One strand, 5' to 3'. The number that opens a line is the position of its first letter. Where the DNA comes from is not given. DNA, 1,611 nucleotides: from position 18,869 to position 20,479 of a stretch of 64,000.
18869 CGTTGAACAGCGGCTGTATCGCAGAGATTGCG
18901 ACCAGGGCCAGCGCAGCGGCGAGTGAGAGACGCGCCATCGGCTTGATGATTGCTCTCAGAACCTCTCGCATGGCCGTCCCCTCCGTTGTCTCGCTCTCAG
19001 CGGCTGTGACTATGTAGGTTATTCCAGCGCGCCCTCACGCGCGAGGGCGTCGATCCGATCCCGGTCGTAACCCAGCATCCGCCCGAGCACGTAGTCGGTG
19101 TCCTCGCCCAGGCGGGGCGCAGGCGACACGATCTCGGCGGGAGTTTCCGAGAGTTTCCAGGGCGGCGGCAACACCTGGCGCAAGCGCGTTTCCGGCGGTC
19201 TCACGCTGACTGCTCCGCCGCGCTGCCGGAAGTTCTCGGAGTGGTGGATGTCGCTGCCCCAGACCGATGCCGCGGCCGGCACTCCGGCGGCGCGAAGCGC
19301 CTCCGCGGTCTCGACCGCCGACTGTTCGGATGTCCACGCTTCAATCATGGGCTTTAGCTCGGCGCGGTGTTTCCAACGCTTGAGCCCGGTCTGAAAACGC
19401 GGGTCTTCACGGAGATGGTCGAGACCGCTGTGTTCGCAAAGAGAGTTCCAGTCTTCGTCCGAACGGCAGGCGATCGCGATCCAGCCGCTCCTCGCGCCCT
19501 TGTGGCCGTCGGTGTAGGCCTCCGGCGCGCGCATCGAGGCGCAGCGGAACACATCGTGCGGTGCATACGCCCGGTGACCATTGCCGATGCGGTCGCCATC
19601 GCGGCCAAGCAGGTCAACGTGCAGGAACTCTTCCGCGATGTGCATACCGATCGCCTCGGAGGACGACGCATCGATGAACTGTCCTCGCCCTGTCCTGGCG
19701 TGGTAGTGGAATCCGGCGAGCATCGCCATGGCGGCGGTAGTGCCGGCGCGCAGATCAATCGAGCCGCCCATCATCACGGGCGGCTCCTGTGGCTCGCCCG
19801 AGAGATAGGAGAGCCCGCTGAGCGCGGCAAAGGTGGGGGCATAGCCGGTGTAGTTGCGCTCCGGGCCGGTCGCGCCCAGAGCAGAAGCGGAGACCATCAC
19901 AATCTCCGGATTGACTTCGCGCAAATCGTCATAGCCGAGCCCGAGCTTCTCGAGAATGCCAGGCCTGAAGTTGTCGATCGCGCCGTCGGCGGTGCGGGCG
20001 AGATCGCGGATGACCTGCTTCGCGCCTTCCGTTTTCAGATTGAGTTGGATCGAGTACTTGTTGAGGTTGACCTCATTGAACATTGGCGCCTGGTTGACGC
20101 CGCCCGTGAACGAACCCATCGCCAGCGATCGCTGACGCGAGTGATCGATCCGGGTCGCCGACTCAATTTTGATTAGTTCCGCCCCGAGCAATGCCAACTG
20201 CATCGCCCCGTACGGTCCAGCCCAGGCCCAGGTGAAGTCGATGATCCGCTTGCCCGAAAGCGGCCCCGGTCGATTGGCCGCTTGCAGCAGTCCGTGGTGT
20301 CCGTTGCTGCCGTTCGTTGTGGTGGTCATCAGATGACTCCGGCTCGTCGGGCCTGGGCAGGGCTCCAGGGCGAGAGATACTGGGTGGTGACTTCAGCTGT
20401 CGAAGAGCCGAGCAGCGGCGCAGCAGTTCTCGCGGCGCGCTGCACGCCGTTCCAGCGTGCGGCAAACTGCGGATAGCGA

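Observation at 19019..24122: Two translationally coupled class III CoA-transferase gene pairs, each with a non-canonical unit followed by a canonical one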

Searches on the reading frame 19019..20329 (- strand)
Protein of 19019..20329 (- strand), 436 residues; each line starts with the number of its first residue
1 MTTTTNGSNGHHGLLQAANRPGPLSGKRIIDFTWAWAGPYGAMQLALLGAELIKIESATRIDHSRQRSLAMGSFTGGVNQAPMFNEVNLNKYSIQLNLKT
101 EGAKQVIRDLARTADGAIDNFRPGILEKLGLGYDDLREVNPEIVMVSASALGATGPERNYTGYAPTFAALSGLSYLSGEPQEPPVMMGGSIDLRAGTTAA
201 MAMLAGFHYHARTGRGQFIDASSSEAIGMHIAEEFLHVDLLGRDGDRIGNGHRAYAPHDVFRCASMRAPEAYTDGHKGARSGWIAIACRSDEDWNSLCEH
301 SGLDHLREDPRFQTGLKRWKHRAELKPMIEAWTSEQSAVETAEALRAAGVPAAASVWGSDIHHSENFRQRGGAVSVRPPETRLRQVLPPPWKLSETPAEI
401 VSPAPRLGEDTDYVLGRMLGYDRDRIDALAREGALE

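Call 3: search_protein_families(library=pfam, proteins=[window:19019-20329:-], max_evalue=0.001)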
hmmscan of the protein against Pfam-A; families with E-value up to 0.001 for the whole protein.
window:19019-20329:- (436 aa): 1 family
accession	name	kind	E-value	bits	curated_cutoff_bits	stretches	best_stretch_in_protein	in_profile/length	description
PF02515.22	CoA_transf_3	-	1.2e-89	301.5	23.3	1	24-411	1-366/366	CoA-transferase family III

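Call 10: search_solved_structures(query=window:19019-20329:-, show_alignments=4, max_evalue=1e-10)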
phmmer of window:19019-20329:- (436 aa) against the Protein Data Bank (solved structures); distinct sequences matched with E-value up to 1e-10: 35.
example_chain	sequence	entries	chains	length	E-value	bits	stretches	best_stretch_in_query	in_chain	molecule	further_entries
9fn0_B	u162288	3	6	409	5.3e-45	157.6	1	24-430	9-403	Subunit of Benzylsuccinate CoA-transferase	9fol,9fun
10uh_A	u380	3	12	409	5.9e-42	147.5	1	22-433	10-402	Formyl-coenzyme a transferase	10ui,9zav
9br6_A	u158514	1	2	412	1.6e-40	142.8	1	19-433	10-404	Succinate--hydroxymethylglutarate CoA-transferase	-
4hl6_A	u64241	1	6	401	2.1e-40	142.4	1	20-354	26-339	Uncharacterized protein YfdE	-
9br7_A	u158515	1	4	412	2.6e-40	142.1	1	19-433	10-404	Succinate--hydroxymethylglutarate CoA-transferase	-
4ed9_A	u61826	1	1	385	4.6e-40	141.3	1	22-409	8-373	CAIB/BAIF family protein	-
5yit_A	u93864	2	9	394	2e-35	126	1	18-415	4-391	CoA transferase III | Uncharacterized protein Rv3272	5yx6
5yiy_A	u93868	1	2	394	1.4e-34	123.2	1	18-415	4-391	CoA transferase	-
1pqy_A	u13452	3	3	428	7.8e-34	120.8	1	22-436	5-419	Hypothetical protein yfdW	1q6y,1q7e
1pt5_A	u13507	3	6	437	9.5e-34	120.5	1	20-432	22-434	Hypothetical protein yfdW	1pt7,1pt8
3ubm_A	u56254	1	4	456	6.8e-30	107.8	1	18-429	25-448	Formyl-CoA:oxalate CoA-transferase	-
2vjq_A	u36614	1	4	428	7.1e-28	101.1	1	23-227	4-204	FORMYL-COENZYME A TRANSFERASE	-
2vjp_A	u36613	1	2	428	1.2e-27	100.4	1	23-227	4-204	FORMYL-COENZYME A TRANSFERASE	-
2vjn_A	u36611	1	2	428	1.6e-27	99.9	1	23-227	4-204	FORMYL-COENZYME A TRANSFERASE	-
1p5h_A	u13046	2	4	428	1.6e-27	99.9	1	23-227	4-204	Formyl-coenzyme A transferase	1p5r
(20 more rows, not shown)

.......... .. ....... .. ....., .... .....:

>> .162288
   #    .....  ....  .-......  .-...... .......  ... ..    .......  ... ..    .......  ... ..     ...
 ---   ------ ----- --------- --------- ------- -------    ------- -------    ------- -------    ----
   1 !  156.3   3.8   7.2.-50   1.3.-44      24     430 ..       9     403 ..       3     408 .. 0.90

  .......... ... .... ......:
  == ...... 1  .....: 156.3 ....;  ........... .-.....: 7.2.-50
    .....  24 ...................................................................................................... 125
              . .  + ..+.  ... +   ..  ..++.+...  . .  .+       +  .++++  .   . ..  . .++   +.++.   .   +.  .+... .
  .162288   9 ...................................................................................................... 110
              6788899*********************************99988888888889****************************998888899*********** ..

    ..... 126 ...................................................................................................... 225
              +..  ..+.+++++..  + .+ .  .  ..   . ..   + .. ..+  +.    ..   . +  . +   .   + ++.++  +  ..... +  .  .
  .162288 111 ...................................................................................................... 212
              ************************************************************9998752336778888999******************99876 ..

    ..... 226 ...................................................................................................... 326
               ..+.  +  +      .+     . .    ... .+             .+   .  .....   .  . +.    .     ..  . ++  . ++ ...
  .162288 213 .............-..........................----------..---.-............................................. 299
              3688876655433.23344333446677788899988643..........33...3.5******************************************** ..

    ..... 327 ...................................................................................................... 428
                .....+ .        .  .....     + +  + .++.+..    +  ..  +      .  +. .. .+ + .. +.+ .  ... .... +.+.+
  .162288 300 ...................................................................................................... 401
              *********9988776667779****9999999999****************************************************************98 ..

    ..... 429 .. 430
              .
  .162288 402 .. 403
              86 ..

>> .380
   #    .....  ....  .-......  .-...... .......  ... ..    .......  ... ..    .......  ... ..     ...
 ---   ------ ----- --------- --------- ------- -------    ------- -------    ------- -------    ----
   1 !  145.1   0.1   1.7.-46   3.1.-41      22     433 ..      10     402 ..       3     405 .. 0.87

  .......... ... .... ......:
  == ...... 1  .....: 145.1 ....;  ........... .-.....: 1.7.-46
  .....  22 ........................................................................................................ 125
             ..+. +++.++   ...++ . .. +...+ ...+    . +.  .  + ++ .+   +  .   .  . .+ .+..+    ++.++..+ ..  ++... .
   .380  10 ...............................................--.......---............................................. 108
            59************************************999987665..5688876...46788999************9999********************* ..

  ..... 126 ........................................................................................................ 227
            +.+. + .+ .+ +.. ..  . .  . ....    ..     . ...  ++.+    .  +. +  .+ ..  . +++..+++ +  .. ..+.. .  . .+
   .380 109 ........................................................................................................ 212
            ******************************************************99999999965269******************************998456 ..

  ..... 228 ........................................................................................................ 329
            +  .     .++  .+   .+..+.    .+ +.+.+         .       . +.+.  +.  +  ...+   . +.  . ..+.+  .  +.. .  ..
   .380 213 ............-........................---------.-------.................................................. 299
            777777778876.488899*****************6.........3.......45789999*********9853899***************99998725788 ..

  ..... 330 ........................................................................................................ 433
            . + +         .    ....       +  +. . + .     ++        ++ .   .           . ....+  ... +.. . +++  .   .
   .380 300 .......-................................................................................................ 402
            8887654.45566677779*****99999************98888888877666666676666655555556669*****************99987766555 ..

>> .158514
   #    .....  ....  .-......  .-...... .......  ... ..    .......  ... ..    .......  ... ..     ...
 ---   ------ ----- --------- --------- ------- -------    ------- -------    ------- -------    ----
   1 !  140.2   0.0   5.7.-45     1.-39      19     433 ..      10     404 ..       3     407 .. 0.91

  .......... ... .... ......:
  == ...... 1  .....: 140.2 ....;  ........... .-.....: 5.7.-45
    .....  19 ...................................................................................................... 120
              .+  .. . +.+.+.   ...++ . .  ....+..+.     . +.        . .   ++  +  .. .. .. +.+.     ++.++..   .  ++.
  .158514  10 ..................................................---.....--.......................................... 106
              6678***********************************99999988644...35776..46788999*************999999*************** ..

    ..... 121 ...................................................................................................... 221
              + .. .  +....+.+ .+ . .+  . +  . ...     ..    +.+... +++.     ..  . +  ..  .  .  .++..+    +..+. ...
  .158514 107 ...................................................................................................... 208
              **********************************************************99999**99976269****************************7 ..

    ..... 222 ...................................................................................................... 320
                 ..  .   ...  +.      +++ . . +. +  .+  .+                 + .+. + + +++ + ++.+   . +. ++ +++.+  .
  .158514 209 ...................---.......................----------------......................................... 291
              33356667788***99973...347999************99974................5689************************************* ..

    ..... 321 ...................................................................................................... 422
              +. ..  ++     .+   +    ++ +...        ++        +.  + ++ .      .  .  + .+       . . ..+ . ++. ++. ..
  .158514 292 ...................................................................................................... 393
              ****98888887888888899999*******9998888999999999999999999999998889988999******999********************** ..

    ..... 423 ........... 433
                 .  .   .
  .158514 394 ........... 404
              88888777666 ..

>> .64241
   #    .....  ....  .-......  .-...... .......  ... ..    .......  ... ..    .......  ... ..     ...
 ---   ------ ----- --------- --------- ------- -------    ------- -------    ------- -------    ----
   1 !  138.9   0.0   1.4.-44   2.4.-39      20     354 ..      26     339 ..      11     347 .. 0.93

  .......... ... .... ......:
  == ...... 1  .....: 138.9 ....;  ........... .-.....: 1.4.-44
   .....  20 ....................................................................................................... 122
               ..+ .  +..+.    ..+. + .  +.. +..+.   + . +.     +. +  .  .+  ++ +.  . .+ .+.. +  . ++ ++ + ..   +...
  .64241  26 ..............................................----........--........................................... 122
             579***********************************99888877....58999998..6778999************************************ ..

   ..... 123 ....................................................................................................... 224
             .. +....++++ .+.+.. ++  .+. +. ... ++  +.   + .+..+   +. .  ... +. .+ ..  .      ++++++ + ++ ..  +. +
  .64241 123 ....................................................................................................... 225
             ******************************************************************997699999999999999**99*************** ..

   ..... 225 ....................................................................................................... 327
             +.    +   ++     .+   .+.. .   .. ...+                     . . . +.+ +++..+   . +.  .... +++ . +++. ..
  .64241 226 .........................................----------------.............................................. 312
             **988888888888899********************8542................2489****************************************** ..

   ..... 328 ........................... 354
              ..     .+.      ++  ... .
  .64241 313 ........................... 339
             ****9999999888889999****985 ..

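Call 17: search_protein_families(library=ncbifam, proteins=[window:19019-20329:-], max_evalue=0.00001)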
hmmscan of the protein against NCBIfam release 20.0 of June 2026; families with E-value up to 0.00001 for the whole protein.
window:19019-20329:- (436 aa): 7 families
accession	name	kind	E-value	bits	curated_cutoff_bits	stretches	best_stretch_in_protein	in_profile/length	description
NF052585.1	SucGlutTfsCaiB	equivalog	6.7e-53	179.7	750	1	19-418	3-388/394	succinate--glutarate CoA-transferase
NF003809.0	PRK05398.1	subfamily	4.3e-52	177.1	442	1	23-434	4-415/416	formyl-CoA transferase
TIGR03253.1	oxalate_frc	equivalog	3.5e-48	164.4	504.2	2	23-227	3-203/416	formyl-CoA transferase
NF041294.1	Scnl_mescCoAtase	equivalog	1.2e-47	162.9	700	1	24-415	4-380/381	succinyl-CoA:mesaconate CoA-transferase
NF008511.0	PRK11430.1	equivalog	8.1e-46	156.8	522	1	18-354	4-319/381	CoA:oxalate CoA-transferase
NF002914.1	PRK03525.1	equivalog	1.1e-21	77.2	413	1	22-434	8-396/400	L-carnitine CoA-transferase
TIGR04253.1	mesacon_CoA_iso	equivalog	6.9e-12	45.1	725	1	24-429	3-394/403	2-methylfumaryl-CoA isomerase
